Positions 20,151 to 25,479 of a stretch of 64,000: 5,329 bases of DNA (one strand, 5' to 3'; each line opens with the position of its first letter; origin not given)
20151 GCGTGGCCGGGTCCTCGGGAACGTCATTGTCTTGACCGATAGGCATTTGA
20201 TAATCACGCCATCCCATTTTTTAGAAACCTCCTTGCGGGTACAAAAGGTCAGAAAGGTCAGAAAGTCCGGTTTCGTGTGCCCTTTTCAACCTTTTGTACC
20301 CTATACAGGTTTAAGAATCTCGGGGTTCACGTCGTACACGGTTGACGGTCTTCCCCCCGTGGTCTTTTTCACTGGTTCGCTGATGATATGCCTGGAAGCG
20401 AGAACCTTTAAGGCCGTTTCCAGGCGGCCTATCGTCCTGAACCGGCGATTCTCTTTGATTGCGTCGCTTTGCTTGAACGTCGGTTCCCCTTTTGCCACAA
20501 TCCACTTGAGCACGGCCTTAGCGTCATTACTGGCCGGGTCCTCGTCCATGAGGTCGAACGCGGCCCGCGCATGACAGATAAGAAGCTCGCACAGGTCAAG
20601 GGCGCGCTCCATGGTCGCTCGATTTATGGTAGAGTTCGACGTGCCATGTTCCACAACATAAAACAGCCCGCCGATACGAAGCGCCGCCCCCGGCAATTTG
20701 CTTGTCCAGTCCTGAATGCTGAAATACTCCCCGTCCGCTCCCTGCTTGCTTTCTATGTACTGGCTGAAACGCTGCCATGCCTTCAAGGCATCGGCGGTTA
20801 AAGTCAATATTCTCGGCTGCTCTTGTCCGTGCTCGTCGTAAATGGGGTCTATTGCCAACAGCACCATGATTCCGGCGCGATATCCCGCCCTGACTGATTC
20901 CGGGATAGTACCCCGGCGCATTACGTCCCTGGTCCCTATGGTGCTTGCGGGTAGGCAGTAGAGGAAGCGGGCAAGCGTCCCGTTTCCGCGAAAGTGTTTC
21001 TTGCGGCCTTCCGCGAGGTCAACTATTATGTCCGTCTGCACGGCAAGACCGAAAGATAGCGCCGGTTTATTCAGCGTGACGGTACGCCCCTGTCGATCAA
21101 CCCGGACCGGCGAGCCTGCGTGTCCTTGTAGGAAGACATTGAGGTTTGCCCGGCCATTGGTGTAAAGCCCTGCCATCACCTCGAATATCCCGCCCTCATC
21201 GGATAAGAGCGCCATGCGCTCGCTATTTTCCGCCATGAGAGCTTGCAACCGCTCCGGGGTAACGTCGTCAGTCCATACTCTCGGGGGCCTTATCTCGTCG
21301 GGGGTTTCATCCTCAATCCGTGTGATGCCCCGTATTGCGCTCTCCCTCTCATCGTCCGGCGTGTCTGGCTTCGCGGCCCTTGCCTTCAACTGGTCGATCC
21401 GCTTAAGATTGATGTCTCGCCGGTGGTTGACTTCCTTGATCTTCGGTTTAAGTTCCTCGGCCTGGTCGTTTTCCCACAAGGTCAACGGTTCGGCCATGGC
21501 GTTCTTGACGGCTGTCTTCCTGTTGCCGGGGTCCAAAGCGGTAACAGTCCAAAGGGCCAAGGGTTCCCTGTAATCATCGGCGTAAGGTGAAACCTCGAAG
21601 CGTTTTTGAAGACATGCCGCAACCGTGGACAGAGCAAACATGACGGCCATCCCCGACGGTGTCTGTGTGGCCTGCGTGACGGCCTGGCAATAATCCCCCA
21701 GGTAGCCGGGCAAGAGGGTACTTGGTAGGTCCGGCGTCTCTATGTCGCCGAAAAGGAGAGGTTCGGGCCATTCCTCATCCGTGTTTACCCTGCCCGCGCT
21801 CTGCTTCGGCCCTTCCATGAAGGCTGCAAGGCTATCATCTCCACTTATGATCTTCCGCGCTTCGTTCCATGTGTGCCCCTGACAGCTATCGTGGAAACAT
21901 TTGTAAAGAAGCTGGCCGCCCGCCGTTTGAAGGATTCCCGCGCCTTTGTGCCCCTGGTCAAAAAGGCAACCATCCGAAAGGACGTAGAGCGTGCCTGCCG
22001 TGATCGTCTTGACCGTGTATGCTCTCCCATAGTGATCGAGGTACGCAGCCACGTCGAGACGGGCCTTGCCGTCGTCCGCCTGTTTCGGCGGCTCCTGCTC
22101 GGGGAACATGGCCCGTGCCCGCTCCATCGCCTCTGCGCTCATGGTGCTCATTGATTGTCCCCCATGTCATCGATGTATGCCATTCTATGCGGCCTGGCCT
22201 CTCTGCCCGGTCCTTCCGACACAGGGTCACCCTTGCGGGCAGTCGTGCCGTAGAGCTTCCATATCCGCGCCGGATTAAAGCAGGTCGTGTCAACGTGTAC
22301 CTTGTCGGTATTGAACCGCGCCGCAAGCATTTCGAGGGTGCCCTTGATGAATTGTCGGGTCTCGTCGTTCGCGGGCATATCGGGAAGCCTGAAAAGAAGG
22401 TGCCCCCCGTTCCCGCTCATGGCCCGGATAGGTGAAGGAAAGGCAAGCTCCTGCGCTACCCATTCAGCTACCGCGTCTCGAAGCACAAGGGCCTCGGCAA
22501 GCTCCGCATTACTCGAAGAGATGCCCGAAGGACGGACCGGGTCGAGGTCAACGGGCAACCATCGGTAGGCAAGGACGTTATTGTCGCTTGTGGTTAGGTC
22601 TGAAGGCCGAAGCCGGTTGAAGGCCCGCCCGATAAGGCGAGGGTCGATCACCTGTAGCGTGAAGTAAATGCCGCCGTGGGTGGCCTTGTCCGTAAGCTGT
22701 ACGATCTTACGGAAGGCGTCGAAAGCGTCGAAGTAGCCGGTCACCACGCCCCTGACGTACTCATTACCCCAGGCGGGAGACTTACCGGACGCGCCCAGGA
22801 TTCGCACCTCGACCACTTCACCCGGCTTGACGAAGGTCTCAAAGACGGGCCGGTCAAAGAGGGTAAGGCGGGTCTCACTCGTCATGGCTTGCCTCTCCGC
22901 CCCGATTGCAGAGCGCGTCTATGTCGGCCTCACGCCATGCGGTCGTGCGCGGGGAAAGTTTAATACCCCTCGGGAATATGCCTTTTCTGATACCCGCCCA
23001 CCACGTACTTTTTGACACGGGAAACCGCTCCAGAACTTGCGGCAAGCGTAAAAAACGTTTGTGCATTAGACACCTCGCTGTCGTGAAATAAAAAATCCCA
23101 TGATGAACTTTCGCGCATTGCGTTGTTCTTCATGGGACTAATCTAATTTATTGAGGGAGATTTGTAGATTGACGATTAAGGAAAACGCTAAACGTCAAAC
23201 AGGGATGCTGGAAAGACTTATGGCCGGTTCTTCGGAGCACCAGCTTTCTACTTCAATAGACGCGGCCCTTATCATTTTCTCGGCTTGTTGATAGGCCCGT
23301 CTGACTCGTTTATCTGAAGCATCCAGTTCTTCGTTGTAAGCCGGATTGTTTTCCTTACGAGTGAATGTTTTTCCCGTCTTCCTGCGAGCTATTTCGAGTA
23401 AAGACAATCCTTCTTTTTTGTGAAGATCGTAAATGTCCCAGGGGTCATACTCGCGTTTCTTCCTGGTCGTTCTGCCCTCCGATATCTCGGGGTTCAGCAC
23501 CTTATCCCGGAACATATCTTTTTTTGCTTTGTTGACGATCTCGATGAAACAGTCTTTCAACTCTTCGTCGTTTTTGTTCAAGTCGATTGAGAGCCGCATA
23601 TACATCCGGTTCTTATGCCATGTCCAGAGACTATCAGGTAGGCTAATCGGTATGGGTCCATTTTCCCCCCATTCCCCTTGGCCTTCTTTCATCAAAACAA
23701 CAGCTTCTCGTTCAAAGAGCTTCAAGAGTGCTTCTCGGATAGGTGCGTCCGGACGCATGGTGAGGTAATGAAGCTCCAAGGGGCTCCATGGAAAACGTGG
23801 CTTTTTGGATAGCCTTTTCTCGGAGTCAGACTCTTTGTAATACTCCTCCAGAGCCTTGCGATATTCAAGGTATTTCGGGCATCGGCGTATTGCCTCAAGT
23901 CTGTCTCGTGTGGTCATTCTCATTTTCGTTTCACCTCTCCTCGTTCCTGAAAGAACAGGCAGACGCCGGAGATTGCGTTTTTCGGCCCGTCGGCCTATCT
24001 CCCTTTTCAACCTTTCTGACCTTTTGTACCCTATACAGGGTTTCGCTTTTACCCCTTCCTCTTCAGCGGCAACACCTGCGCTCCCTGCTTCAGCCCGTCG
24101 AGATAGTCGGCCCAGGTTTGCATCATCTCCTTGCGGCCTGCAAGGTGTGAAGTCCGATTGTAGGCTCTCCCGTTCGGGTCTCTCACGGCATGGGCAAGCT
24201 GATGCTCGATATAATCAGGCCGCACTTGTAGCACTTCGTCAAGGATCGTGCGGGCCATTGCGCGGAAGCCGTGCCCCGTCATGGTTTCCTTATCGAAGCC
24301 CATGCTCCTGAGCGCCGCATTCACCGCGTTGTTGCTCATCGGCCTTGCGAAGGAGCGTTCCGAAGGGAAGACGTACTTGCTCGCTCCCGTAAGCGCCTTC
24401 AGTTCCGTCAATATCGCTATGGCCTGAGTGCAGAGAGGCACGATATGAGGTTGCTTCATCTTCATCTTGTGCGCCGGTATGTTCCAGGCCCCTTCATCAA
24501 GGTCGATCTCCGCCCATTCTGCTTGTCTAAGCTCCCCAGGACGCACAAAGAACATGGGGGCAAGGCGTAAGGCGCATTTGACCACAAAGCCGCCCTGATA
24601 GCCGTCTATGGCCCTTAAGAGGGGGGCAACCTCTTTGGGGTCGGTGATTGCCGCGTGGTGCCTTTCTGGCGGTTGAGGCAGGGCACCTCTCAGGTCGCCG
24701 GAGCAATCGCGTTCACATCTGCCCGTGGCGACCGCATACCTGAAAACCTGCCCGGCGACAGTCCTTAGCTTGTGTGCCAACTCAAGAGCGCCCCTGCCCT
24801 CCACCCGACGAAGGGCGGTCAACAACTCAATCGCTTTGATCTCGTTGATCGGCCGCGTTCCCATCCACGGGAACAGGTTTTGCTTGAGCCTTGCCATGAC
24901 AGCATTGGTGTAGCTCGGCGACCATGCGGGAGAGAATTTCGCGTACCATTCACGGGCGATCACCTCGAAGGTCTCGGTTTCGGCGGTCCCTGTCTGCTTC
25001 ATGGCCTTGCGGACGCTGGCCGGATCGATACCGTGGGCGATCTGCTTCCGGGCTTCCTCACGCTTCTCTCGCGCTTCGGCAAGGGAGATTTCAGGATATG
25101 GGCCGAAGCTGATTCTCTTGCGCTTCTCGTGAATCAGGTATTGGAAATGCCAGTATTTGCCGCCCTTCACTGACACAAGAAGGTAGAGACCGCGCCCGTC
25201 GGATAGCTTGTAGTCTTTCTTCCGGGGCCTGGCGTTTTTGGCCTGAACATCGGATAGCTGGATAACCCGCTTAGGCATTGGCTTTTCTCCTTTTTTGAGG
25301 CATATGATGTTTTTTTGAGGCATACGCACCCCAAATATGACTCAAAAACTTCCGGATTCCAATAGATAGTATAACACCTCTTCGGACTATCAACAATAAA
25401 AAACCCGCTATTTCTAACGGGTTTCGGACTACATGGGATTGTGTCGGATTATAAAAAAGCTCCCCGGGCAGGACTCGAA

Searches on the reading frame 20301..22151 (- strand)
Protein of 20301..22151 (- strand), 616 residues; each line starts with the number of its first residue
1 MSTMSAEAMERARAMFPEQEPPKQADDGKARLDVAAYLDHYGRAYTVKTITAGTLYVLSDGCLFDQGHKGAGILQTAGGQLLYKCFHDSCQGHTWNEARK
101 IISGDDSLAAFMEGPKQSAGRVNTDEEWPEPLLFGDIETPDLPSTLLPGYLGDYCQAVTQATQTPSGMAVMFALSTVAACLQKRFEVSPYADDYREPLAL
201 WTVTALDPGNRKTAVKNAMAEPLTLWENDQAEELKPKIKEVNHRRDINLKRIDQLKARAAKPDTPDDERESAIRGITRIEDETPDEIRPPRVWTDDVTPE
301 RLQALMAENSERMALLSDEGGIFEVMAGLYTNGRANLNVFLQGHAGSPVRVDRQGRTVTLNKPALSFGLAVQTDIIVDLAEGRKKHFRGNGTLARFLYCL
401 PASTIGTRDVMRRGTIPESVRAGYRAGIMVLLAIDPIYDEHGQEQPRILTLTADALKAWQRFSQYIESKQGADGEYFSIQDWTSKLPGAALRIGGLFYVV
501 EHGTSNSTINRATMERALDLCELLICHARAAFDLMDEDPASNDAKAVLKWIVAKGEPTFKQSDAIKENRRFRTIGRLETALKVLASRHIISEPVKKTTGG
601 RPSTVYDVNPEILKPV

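Call 42: search_protein_families(library=pfam, proteins=[window:20301-22151:-], max_evalue=0.00001)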
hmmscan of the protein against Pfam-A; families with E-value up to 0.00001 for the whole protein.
window:20301-22151:- (616 aa): 1 family
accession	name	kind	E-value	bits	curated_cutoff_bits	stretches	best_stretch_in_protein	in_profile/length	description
PF13148.11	DUF3987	-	1.3e-92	311.3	27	1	163-533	1-363/364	Protein of unknown function (DUF3987)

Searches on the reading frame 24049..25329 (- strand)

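Call 42: search_protein_families(library=pfam, proteins=[window:24049-25329:-], max_evalue=0.00001)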
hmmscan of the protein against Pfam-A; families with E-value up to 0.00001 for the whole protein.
window:24049-25329:- (426 aa): 3 families
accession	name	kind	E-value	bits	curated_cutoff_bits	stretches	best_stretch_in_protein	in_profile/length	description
PF22022.2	Phage_int_M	-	2.5e-33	114.6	27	1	121-216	1-96/96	Phage integrase central domain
PF13356.12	Arm-DNA-bind_3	-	7.9e-27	93.7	27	1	25-109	1-82/83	Arm DNA-binding domain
PF00589.27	Phage_integrase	-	1.9e-14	54.2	27.1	1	230-381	4-157/172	Phage integrase family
